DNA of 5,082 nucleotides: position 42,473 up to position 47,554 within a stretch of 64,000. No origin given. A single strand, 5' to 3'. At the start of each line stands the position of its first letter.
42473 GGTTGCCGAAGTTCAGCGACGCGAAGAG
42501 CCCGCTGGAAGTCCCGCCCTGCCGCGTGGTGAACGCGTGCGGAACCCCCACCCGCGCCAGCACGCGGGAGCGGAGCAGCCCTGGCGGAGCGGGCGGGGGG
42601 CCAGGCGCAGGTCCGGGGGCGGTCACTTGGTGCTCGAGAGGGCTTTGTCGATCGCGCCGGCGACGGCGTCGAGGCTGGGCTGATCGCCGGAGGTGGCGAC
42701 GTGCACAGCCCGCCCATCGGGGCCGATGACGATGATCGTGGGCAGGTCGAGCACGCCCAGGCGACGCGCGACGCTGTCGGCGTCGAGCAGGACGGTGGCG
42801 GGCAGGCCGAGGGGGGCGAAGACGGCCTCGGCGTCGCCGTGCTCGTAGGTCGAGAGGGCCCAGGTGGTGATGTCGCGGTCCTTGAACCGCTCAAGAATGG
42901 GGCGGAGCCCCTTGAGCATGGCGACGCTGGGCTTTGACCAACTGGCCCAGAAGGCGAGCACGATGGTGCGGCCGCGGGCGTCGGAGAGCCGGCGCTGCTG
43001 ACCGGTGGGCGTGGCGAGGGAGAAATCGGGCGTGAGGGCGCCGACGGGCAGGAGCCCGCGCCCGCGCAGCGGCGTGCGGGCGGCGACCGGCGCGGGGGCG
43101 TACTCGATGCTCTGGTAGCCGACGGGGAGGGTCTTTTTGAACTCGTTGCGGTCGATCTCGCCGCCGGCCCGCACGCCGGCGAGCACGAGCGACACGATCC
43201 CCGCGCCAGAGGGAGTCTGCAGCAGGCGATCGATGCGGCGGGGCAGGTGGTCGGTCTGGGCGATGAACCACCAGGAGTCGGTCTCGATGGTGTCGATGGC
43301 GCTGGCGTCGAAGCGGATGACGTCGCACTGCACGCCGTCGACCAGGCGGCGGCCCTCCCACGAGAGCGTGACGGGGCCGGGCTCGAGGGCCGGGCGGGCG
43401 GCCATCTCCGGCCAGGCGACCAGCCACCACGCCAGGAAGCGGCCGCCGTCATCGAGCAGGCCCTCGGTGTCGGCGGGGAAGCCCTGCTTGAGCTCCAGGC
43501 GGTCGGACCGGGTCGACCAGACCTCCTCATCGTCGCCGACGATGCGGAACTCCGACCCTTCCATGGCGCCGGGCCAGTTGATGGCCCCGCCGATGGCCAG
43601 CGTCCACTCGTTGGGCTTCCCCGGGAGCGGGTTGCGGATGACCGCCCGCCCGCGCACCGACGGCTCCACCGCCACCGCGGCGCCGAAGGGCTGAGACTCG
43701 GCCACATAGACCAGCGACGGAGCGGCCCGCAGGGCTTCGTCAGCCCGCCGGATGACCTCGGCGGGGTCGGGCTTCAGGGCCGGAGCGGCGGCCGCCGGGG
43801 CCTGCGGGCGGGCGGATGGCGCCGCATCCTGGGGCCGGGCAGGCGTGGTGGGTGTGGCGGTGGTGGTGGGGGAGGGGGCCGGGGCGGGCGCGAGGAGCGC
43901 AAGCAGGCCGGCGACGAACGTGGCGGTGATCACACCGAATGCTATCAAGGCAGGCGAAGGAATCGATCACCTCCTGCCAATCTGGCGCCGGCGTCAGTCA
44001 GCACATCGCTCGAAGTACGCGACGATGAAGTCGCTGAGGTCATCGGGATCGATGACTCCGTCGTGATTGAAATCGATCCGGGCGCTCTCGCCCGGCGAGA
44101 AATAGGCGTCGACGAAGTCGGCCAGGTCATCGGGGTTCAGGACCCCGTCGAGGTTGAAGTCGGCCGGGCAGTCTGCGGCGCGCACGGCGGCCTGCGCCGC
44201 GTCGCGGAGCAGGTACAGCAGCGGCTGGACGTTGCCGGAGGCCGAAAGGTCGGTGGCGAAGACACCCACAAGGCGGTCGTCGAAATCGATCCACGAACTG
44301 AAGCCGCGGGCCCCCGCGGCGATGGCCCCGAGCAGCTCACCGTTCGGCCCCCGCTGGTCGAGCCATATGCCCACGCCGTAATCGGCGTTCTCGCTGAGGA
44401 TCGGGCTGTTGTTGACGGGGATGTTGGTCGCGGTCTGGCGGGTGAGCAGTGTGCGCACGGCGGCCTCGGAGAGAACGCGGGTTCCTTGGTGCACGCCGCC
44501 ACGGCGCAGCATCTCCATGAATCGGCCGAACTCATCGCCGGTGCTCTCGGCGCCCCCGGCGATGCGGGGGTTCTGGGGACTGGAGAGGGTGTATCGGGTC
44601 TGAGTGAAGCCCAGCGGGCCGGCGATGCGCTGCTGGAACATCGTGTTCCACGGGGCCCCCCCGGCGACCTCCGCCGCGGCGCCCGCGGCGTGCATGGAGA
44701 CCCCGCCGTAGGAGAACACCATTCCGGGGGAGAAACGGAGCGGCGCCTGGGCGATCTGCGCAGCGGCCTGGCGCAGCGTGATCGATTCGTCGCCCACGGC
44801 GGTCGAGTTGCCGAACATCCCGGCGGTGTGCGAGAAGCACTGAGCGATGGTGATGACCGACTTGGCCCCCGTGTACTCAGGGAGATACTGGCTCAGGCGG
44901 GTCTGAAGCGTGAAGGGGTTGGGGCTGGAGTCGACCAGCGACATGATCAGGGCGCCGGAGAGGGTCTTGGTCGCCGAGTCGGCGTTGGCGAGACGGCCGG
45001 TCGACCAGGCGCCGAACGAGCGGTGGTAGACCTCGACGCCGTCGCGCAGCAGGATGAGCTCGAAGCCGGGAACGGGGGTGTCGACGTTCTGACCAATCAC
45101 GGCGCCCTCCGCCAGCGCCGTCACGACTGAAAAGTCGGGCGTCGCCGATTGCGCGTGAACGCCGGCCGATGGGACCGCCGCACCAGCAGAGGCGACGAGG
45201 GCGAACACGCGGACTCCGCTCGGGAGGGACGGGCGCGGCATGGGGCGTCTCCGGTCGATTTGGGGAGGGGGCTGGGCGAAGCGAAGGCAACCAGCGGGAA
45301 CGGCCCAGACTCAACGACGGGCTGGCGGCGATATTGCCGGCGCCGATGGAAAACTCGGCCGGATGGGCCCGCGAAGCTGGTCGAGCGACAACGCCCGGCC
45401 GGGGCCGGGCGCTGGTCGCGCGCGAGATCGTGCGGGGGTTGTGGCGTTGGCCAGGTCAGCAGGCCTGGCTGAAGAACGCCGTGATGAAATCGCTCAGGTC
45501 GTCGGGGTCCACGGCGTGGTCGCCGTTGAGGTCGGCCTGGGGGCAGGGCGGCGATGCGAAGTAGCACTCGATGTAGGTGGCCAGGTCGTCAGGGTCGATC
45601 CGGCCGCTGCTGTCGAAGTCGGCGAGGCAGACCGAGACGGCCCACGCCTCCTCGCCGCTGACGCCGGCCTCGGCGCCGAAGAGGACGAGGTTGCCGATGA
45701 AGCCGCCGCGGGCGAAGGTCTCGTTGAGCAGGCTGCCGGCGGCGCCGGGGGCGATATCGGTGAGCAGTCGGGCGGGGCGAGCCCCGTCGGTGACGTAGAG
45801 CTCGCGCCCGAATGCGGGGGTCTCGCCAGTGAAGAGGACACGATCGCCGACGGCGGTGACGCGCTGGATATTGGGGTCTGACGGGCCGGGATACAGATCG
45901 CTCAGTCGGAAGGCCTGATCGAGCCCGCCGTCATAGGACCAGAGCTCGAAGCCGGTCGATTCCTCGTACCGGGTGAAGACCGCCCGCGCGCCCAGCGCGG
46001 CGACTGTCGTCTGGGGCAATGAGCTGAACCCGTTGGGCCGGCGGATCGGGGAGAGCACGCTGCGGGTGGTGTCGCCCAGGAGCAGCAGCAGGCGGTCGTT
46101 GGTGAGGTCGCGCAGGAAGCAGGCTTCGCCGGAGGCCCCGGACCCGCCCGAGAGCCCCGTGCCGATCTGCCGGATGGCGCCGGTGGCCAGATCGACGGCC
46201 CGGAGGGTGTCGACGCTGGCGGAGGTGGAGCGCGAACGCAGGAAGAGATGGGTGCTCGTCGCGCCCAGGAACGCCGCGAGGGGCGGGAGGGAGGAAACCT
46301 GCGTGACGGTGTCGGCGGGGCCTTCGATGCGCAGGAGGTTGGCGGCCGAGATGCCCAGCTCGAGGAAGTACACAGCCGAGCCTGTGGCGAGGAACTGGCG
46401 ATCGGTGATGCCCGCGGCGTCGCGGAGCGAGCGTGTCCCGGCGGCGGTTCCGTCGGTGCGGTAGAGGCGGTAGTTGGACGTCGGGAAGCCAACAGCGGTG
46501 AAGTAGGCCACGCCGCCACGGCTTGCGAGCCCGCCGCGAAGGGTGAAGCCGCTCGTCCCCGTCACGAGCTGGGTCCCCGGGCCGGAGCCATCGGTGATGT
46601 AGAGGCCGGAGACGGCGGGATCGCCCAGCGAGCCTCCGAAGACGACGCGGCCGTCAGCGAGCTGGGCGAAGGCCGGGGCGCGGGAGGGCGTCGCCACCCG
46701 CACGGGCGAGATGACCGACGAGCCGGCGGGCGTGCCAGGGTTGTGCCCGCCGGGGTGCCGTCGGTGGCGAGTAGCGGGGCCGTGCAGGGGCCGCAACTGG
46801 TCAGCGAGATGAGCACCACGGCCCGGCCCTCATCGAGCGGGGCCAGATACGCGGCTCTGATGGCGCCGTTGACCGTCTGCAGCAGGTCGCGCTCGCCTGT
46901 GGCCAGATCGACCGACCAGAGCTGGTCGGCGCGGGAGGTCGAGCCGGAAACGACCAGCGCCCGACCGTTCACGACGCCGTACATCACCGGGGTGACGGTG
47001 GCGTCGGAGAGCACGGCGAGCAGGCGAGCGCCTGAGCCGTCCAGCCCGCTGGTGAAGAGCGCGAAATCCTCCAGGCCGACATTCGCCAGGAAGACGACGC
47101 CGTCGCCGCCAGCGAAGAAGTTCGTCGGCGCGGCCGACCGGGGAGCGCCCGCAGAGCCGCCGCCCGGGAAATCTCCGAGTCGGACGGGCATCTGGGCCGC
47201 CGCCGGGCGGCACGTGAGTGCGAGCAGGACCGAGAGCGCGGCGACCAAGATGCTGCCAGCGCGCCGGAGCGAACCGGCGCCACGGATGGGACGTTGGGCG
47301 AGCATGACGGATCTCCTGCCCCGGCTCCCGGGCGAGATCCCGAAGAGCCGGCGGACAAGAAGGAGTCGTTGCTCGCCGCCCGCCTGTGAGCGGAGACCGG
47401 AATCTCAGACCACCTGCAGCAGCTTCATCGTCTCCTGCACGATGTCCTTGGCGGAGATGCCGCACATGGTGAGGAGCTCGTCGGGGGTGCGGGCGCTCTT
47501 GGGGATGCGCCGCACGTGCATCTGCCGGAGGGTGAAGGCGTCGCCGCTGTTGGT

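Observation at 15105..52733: Seven secreted proteins share an extreme C-terminal, four-cysteine double dockerin/EF-hand-like module: a candidate undescribed anchoring or sorting tag system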

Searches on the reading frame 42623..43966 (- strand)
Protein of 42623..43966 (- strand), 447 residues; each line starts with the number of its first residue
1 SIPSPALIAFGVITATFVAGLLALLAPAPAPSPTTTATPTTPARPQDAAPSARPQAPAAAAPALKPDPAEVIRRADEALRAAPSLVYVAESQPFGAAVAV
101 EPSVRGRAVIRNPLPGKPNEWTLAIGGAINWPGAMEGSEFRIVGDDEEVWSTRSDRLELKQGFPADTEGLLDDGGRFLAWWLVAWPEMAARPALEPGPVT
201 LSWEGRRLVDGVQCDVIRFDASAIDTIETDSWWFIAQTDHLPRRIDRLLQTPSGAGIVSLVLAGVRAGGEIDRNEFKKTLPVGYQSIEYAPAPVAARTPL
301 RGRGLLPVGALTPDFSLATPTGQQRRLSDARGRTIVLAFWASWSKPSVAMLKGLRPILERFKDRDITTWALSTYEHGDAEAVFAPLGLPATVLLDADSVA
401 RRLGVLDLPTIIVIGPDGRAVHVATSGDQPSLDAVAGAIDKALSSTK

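Call 24: search_protein_families(library=pfam, proteins=[window:42623-43966:-], max_evalue=0.001)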
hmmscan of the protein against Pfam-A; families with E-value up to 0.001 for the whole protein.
window:42623-43966:- (447 aa): 2 families
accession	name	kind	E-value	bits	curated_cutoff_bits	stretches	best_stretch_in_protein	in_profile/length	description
PF00578.27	AhpC-TSA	-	1.3e-13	51.4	26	1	308-419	1-120/124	AhpC/TSA family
PF08534.16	Redoxin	-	1.3e-08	35.2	26.6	1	308-429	2-137/148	Redoxin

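Call 55: search_protein_families(library=ncbifam, proteins=[window:42623-43966:-], max_evalue=0.001)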
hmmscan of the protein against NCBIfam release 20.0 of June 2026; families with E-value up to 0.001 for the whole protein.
window:42623-43966:- (447 aa): 3 families
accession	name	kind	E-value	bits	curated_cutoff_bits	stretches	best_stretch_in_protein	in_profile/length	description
NF002854.0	PRK03147.1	subfamily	1.3e-10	41.5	170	1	306-425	36-157/176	thiol-disulfide oxidoreductase ResA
NF047696.1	ThlDiSintTplARhiz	equivalog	1.9e-05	24.5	230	1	313-351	78-116/219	thiol:disulfide interchange protein TlpA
NF041054.1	WAxxUGC_long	equivalog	0.00029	20.2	300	1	308-427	80-201/354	ResA-like WAxxUGC motif-containing protein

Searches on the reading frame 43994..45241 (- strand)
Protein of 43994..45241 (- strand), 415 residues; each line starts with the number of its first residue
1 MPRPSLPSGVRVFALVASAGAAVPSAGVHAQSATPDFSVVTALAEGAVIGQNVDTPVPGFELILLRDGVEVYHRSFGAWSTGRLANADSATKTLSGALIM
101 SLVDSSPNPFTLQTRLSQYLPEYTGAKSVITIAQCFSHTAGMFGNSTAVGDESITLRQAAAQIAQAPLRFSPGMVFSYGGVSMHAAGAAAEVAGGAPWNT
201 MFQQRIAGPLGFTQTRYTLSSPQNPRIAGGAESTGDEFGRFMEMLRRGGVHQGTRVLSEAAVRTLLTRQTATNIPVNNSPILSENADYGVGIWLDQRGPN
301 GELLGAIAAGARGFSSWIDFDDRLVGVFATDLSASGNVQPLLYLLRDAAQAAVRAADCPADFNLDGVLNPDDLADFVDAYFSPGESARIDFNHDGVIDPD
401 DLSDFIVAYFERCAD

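Call 4: search_protein_families(library=ncbifam, proteins=[window:43994-45241:-], max_evalue=0.01)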
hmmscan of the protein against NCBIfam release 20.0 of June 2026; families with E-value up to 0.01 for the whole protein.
window:43994-45241:- (415 aa): 10 families
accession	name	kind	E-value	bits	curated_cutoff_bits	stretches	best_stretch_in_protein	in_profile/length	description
NF038269.1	lipase_LipE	equivalog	5.1e-12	45.6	750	2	89-228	92-233/407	lipase LipE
NF007943.0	PRK10662.1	equivalog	3.5e-08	32.5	266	1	87-232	87-239/380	D-alanyl-D-alanine-carboxypeptidase/endopeptidase AmpH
NF052559.1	MthAcHydAcmB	equivalog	1.2e-06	27.6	550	1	124-226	114-222/391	methyl acetate hydrolase AcmB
NF041540.1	dockerin_GC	domain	2.6e-05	24.5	29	1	358-413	1-67/67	GC-type dockerin domain-anchored protein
NF052353.1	EstBLacLipLMycb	equivalog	0.00021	20.3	650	1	78-211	68-200/420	esterase/beta-lactamase LipL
NF033085.1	bla_class_C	equivalog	0.0039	16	415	1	91-233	62-201/356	class C beta-lactamase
NF041665.1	blaPSZ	exception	0.0047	16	850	1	84-220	78-211/379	PSZ family class C beta-lactamase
NF002968.0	PRK03642.1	equivalog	0.0053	15.6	385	0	156-217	181-242/432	penicillin binding protein PBP4B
NF012102.1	blaDHA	exception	0.0056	15.8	800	1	86-221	80-212/379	DHA family class C beta-lactamase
NF038238.1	blaBUT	exception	0.0093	15.1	850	0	87-227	84-221/383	BUT family class C beta-lactamase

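Call 5: search_protein_families(library=pfam, proteins=[window:43994-45241:-], max_evalue=0.01)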
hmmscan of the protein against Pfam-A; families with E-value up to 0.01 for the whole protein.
window:43994-45241:- (415 aa): 1 family
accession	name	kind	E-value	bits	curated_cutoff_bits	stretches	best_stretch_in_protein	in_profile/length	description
PF00144.29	Beta-lactamase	-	9.6e-30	104.3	27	1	56-345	13-324/329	Beta-lactamase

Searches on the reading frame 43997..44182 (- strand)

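Call 54: search_protein_families(library=pfam, proteins=[window:43997-44182:-], max_evalue=10)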
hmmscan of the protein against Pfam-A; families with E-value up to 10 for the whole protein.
seq(62 aa): 8 families
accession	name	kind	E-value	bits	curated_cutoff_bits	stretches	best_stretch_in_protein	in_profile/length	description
PF13202.12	EF-hand_5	-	8.5e-05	22.3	25.9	1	35-52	7-24/25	EF hand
PF00036.39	EF-hand_1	-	0.00018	21.3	25.4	2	36-53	9-26/29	EF hand domain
PF13405.12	EF-hand_6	-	0.00031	20.7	25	1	35-53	8-26/30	EF-hand domain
PF13499.12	EF-hand_7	-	0.00089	20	30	1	35-53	10-28/67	EF-hand domain pair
PF02197.22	RIIa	-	0.0073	16.4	22.4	2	16-29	18-31/38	Regulatory subunit of type II PKA R-subunit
PF20594.3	DUF6794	-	0.029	14.8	27.1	1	37-59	59-81/83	Domain of unknown function (DUF6794)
PF13833.12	EF-hand_8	-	0.031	14.5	28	1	36-52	34-50/54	EF-hand domain pair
PF00404.24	Dockerin_1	-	0.21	12.3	22.9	1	7-50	2-50/57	Dockerin type I domain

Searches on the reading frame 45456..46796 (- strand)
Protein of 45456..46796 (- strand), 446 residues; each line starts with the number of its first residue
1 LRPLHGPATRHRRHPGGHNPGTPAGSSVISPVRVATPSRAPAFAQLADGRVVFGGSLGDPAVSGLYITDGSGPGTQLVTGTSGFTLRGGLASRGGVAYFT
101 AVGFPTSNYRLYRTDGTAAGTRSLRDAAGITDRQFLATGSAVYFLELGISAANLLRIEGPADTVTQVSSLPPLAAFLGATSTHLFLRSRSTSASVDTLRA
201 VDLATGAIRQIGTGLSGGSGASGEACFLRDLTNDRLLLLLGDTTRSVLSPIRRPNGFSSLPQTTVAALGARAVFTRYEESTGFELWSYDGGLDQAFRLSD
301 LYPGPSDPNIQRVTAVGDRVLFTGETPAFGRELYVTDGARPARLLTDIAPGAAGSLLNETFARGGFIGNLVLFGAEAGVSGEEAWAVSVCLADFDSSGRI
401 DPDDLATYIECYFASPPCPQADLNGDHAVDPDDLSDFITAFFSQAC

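Call 4: search_protein_families(library=ncbifam, proteins=[window:45456-46796:-], max_evalue=0.01)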
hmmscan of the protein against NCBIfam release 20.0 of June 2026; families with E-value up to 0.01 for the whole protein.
window:45456-46796:- (446 aa): 2 families
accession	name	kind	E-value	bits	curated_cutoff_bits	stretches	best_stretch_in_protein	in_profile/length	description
TIGR04534.2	ELWxxDGT_rpt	domain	1.7e-22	79.2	65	3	319-358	2-42/47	ELWxxDGT repeat protein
NF041540.1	dockerin_GC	domain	1e-05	25.8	29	1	390-444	1-65/67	GC-type dockerin domain-anchored protein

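Call 5: search_protein_families(library=pfam, proteins=[window:45456-46796:-], max_evalue=0.01)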
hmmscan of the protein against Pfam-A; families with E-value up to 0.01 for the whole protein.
window:45456-46796:- (446 aa): 1 family
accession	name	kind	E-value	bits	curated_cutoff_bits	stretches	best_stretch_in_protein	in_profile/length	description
PF00036.39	EF-hand_1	-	0.0085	16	25.4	0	391-408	8-25/29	EF hand domain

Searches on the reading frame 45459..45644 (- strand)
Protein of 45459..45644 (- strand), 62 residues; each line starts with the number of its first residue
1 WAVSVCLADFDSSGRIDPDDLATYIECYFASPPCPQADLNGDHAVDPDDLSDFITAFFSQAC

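Call 54: search_protein_families(library=pfam, proteins=[window:45459-45644:-], max_evalue=10)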
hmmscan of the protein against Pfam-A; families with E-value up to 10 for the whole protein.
seq(62 aa): 5 families
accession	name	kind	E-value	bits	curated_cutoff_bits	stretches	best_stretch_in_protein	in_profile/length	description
PF00036.39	EF-hand_1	-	4.9e-05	23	25.4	2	7-24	8-25/29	EF hand domain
PF13405.12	EF-hand_6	-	0.00011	22.1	25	2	8-26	9-27/30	EF-hand domain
PF13202.12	EF-hand_5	-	0.0011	18.8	25.9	2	8-22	8-22/25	EF hand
PF13499.12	EF-hand_7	-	0.0015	19.3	30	2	7-27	10-30/67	EF-hand domain pair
PF00404.24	Dockerin_1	-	0.059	14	22.9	1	8-51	2-50/57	Dockerin type I domain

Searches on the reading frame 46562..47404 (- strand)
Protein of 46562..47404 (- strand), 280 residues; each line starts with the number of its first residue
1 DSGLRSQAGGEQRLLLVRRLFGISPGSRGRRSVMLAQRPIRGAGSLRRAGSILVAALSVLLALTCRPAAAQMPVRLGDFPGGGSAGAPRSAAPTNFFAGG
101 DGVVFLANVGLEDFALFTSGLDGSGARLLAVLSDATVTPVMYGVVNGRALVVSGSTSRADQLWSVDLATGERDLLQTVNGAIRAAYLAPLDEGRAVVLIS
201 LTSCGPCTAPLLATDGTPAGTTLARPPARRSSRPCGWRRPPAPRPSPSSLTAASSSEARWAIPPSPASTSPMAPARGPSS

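Call 25: search_protein_families(library=pfam, proteins=[window:46562-47404:-], max_evalue=0.001)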
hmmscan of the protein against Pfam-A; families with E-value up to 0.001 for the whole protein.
window:46562-47404:- (280 aa): 0 families

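Call 55: search_protein_families(library=ncbifam, proteins=[window:46562-47305:-], max_evalue=0.001)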
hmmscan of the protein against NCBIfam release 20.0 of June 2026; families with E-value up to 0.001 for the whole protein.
window:46562-47305:- (247 aa): 0 families

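Call 63: find_encoding_contigs(protein=window:46562-47305:-, flank=1500, max_places=6)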
Protein window:46562-47305:- (247 aa): 9 contigs read that carry it; 3 places shown.
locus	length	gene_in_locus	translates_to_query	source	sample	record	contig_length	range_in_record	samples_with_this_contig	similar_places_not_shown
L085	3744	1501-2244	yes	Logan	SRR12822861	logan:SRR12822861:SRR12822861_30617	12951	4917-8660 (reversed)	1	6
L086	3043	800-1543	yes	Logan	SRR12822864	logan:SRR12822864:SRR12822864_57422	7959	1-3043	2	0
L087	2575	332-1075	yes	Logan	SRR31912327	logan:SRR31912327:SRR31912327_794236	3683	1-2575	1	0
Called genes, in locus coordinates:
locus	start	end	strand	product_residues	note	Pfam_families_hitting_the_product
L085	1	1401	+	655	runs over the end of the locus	PF00456:Transketolase_N, PF00676:E1_dh (weak), PF09364:XFP_N, PF02779:Transket_pyr, PF02780:Transketolase_C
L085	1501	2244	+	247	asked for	-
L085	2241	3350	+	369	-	-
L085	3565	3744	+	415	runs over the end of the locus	PF00144:Beta-lactamase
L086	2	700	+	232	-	?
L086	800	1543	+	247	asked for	-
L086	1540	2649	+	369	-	-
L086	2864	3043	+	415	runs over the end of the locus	PF00144:Beta-lactamase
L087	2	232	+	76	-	?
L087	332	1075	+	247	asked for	-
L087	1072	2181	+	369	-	-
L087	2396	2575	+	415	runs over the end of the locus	PF00144:Beta-lactamase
